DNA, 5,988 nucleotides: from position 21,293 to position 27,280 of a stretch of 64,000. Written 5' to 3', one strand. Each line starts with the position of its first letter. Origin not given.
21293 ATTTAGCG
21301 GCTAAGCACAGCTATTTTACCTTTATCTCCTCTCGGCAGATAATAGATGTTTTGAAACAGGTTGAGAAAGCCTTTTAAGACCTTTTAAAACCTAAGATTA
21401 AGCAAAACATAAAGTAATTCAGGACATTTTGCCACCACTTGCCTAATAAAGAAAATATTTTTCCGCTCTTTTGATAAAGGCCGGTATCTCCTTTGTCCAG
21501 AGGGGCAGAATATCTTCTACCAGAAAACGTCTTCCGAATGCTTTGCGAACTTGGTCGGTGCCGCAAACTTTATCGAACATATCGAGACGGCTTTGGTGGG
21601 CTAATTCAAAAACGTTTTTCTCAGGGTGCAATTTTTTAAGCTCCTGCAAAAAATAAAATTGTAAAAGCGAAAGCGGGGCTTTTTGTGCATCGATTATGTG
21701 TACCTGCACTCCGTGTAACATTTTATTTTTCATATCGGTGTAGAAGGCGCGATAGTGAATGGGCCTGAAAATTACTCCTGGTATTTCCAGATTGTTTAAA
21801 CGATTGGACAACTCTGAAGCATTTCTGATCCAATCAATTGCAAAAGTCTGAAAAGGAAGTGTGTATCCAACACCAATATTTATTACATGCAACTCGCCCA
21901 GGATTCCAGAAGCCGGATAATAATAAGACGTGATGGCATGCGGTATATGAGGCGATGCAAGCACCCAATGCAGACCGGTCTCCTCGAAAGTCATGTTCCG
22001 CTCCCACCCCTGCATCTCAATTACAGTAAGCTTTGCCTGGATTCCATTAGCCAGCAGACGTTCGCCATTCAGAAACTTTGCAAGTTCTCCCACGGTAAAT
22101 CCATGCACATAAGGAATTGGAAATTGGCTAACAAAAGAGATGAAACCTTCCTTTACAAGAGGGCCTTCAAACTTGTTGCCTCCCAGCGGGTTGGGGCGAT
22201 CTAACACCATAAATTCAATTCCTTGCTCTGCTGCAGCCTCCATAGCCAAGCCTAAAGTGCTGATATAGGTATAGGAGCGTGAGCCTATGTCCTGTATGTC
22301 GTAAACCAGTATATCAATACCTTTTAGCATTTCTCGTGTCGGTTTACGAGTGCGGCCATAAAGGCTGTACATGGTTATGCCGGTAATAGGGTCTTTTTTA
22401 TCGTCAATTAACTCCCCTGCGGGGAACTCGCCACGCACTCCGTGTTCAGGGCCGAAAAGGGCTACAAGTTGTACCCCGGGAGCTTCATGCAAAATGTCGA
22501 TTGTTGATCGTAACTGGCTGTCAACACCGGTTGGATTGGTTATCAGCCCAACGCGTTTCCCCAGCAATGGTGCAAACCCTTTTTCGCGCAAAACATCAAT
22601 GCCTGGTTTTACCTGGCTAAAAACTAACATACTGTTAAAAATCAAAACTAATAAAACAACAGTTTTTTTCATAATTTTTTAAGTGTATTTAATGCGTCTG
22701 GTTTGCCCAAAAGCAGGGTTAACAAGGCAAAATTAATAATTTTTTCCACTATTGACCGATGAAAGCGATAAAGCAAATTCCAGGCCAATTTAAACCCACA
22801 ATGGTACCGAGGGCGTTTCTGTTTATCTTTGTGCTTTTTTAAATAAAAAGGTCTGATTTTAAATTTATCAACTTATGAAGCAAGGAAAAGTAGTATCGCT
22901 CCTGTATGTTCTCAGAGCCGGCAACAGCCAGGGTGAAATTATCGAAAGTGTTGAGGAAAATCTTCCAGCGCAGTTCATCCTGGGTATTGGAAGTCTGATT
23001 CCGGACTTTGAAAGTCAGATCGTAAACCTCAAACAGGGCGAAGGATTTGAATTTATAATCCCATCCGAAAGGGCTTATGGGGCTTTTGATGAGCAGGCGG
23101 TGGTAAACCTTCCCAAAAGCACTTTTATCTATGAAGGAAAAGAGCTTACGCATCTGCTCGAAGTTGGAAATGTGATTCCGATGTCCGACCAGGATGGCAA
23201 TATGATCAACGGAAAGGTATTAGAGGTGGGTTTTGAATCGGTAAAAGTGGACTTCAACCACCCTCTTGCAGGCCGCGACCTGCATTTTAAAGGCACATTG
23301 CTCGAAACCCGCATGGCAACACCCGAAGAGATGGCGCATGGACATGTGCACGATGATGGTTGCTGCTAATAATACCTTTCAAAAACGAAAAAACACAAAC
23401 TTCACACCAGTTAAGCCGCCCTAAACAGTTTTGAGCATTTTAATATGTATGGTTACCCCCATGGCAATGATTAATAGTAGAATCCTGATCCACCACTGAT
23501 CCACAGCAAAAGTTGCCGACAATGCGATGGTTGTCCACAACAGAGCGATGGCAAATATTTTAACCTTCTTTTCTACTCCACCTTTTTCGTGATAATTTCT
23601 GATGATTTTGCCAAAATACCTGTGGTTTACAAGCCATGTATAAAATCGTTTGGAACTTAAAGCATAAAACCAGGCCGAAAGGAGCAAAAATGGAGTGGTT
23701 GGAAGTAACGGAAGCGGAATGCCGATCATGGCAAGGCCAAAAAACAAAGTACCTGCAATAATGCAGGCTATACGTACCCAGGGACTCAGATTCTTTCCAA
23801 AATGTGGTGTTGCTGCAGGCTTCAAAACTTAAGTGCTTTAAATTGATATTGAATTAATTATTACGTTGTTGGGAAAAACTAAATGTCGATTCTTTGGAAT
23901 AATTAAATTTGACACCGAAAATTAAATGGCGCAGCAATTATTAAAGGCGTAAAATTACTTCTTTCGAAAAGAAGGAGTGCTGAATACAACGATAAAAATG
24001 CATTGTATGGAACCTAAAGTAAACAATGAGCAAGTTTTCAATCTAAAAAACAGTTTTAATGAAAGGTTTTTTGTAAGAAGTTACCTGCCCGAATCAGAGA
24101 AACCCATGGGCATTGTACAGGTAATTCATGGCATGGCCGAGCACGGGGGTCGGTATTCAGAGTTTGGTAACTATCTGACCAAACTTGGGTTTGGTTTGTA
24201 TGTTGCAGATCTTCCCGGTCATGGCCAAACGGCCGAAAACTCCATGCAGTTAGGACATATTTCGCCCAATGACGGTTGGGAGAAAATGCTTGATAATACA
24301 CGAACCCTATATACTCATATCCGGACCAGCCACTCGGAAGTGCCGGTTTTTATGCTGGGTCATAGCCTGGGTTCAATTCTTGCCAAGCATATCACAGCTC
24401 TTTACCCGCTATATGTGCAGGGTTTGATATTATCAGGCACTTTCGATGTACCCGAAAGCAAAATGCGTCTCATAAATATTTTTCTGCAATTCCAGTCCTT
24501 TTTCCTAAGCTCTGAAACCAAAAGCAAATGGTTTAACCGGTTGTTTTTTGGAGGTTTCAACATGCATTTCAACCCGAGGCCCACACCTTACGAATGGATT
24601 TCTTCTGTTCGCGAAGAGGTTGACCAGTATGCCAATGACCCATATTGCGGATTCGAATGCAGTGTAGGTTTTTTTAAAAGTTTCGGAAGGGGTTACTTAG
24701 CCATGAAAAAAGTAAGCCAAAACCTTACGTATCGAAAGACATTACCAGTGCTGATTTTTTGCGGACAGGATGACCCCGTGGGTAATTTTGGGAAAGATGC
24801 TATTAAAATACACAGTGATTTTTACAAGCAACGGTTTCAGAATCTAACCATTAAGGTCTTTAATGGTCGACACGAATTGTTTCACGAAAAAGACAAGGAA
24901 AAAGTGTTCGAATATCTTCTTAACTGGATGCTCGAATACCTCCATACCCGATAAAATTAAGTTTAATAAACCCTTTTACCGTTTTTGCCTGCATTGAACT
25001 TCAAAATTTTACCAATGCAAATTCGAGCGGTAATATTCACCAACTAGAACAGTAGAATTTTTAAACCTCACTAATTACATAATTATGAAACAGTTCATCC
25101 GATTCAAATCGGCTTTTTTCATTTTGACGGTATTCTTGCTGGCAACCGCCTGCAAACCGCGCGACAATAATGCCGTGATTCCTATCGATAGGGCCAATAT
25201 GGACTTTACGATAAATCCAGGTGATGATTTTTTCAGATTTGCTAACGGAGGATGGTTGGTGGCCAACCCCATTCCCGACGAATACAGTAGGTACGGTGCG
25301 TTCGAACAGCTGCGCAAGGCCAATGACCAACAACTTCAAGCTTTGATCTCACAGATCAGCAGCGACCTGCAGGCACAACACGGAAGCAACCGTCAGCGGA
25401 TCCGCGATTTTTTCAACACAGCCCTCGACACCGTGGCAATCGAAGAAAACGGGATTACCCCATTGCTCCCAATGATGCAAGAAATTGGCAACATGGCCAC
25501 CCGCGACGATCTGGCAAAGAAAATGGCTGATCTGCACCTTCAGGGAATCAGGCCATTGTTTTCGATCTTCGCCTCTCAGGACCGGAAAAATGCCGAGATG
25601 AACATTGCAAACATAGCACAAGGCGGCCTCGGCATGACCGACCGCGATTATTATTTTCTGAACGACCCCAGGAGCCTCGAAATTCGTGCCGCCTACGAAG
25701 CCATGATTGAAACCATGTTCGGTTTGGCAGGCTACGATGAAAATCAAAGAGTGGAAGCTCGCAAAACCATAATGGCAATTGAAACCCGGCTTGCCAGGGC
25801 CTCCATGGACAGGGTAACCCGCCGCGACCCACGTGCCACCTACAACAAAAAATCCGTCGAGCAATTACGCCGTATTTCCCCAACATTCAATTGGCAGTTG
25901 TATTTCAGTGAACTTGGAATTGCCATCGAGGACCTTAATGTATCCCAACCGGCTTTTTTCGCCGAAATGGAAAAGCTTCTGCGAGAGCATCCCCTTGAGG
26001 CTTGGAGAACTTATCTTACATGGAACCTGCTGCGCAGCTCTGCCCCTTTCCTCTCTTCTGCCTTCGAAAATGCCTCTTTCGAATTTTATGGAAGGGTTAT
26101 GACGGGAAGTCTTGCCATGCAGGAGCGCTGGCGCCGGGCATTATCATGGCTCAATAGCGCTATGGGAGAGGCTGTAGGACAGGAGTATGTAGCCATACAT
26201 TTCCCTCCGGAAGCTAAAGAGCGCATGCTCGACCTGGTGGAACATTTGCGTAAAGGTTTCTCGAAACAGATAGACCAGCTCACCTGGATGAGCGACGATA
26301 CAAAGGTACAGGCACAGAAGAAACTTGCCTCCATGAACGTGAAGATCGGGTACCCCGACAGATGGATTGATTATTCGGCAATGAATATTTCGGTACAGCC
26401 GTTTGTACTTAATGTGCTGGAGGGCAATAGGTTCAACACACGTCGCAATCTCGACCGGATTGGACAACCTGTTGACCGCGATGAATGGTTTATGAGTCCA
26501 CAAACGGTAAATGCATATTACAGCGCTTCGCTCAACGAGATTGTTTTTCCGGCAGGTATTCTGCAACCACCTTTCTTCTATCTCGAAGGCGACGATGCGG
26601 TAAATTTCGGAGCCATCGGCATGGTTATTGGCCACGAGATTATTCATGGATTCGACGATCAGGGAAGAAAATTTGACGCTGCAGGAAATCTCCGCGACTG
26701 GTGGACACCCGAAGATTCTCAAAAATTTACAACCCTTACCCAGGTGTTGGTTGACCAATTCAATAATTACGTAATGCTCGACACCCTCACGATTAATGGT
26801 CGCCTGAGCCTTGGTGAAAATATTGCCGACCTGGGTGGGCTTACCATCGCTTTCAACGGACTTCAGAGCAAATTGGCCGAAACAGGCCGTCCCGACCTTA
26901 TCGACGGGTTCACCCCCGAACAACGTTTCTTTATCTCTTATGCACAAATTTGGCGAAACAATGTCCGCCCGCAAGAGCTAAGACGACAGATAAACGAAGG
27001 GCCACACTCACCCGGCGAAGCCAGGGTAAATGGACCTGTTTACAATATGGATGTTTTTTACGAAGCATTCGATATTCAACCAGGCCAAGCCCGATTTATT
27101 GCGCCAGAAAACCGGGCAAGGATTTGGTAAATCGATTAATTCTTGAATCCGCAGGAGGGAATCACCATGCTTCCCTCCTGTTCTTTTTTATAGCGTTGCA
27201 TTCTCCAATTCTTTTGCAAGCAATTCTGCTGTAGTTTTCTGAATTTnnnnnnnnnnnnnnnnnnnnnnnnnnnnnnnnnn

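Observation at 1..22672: SusC/SusD locus coupling T9SS-exported cell-wall hydrolases to MurNAc catabolism: candidate peptidoglycan utilisation locus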

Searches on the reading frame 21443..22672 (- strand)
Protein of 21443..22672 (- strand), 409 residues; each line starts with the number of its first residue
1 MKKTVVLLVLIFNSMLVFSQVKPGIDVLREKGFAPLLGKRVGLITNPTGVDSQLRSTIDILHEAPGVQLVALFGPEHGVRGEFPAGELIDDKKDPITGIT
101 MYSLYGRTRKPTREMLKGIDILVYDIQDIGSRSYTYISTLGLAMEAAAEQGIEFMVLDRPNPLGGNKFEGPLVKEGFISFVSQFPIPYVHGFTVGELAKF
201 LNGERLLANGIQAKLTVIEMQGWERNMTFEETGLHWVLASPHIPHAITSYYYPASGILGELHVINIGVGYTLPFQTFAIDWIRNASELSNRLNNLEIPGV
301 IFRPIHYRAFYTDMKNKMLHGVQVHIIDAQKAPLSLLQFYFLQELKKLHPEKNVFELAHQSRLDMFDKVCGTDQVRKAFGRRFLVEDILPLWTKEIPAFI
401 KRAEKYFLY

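Call 6: search_protein_families(library=pfam, proteins=[window:21443-22672:-], max_evalue=0.01)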
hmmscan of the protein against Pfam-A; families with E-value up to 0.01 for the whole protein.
window:21443-22672:- (409 aa): 2 families
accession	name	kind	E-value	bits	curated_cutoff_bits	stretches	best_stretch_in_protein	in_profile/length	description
PF07075.17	NamZ_N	-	7.1e-84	280.7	26.9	1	41-245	1-201/203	Exo-beta-N-acetylmuramidase NamZ, N-terminal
PF20732.2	NamZ_C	-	2.7e-33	116.3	25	1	251-409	2-152/152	Exo-beta-N-acetylmuramidase NamZ, C-terminal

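Call 8: search_protein_families(library=ncbifam, proteins=[window:21443-22672:-], max_evalue=0.001)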
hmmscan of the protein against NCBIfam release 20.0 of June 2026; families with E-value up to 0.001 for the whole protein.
window:21443-22672:- (409 aa): 0 families

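Call 43: search_solved_structures(query=window:21443-22672:-, max_evalue=0.001, show_alignments=2)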
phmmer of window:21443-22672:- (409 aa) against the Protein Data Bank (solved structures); distinct sequences matched with E-value up to 0.001: 2.
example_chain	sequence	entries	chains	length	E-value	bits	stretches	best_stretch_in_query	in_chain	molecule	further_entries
4k05_A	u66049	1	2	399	3.7e-150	504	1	20-409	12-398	Conserved hypothetical exported protein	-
4jja_A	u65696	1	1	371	7.4e-46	160.4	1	30-409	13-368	hypothetical protein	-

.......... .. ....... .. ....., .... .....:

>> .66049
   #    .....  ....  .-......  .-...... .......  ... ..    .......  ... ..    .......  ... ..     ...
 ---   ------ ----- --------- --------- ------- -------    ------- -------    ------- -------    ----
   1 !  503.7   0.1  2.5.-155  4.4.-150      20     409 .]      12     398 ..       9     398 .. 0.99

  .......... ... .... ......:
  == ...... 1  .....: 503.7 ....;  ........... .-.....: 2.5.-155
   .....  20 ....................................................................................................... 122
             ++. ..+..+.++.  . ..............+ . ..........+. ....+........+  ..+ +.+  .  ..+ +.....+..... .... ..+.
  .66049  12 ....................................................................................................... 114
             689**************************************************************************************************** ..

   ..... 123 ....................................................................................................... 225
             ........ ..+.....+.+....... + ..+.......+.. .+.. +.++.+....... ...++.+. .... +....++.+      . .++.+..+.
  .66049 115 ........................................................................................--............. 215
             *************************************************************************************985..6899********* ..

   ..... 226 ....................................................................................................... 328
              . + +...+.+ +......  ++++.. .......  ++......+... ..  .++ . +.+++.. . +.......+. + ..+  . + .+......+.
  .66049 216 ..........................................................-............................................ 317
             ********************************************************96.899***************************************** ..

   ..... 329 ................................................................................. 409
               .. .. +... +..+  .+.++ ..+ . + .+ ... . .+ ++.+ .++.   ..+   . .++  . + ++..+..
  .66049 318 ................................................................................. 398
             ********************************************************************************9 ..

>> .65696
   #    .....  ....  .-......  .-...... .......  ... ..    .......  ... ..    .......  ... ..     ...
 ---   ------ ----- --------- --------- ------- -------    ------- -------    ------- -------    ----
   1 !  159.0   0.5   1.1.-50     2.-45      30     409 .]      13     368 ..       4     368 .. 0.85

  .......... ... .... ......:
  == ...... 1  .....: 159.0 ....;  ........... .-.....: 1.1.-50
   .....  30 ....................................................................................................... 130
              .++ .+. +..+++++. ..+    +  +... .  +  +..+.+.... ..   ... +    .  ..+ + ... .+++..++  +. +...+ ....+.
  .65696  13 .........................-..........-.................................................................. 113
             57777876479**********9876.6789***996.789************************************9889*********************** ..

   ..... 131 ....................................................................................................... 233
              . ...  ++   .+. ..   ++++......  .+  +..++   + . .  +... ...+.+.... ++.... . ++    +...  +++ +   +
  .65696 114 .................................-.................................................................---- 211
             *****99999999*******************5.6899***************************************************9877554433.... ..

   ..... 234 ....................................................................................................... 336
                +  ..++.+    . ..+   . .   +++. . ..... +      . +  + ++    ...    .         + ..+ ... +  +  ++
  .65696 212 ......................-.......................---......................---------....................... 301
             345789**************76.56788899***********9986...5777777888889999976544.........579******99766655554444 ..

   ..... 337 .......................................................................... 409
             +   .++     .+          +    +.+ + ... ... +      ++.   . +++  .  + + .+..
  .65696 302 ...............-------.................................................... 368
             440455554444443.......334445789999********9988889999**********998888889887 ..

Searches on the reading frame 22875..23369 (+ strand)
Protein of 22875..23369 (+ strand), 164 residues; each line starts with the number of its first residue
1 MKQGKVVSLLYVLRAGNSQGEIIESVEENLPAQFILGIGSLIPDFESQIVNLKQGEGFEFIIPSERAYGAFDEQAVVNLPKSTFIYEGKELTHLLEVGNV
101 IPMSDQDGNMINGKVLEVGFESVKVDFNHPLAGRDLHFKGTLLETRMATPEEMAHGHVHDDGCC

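Call 7: search_protein_families(library=pfam, proteins=[window:22875-23369:+], max_evalue=0.01)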
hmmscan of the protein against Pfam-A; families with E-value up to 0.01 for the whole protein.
window:22875-23369:+ (164 aa): 3 families
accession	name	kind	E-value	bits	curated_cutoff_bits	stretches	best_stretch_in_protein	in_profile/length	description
PF00254.34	FKBP_C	-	2.9e-10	40.8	21.1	1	2-87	6-90/94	FKBP-type peptidyl-prolyl cis-trans isomerase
PF22199.2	FKBP26_IF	-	0.0024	18.2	27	1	112-131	27-46/46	FKBP26, IF domain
PF09953.15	DUF2187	-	0.0083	16.6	24.7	0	96-141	4-50/60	Uncharacterized protein conserved in bacteria (DUF2187)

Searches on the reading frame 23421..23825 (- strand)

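Call 7: search_protein_families(library=pfam, proteins=[window:23421-23825:-], max_evalue=0.01)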
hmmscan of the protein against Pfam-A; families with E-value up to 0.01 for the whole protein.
window:23421-23825:- (134 aa): 1 family
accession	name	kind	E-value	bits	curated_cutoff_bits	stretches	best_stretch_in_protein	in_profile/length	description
PF04304.18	DUF454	-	1.3e-37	128.7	35.1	1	18-133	1-115/115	Protein of unknown function (DUF454)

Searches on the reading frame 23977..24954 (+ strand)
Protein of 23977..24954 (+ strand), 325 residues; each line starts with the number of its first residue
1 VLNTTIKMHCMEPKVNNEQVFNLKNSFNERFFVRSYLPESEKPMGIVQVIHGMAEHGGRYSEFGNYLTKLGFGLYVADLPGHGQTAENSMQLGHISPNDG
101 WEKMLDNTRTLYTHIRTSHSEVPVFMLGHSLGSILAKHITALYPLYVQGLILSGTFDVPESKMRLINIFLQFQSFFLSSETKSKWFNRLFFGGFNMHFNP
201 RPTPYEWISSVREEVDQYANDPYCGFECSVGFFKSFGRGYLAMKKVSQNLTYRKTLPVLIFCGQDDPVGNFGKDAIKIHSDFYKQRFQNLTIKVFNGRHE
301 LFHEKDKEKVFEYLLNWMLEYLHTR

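Call 7: search_protein_families(library=pfam, proteins=[window:23977-24954:+], max_evalue=0.01)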
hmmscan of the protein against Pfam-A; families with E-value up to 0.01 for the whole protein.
window:23977-24954:+ (325 aa): 3 families
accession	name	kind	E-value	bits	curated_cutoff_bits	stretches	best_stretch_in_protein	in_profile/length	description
PF12146.15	Hydrolase_4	-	5e-42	144.3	27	1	42-306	2-239/239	Serine aminopeptidase, S33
PF00561.26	Abhydrolase_1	-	2.6e-13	50.6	25.8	1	49-305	5-244/245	alpha/beta hydrolase fold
PF12697.13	Abhydrolase_6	-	1.1e-09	39.7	26.3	1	50-310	4-214/217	Alpha/beta hydrolase family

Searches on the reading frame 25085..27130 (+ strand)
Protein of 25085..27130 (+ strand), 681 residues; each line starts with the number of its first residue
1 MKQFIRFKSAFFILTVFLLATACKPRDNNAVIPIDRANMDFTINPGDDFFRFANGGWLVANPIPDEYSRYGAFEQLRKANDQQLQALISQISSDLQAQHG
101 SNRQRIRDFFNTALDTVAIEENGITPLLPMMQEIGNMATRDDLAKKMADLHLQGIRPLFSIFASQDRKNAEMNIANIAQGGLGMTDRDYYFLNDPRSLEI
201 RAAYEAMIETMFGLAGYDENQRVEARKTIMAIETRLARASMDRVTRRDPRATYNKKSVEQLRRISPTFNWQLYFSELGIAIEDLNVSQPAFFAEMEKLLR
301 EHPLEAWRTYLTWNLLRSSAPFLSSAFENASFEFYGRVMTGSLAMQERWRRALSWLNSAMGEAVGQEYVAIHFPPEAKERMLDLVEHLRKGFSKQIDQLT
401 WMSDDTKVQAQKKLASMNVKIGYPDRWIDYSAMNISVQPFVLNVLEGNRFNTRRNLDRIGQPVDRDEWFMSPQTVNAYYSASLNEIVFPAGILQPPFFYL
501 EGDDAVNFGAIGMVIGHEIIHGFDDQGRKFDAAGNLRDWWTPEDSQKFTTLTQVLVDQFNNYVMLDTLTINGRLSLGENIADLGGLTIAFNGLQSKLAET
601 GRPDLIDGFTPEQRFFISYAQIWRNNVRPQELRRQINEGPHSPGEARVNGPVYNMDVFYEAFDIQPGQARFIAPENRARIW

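Call 7: search_protein_families(library=pfam, proteins=[window:25085-27130:+], max_evalue=0.01)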
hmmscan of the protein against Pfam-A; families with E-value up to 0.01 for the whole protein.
window:25085-27130:+ (681 aa): 2 families
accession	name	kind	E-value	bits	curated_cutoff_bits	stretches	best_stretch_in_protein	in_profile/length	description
PF05649.18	Peptidase_M13_N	-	4.2e-123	412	32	1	45-424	1-381/381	Peptidase family M13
PF01431.27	Peptidase_M13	-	1.4e-68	231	24.5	1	476-677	1-204/205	Peptidase family M13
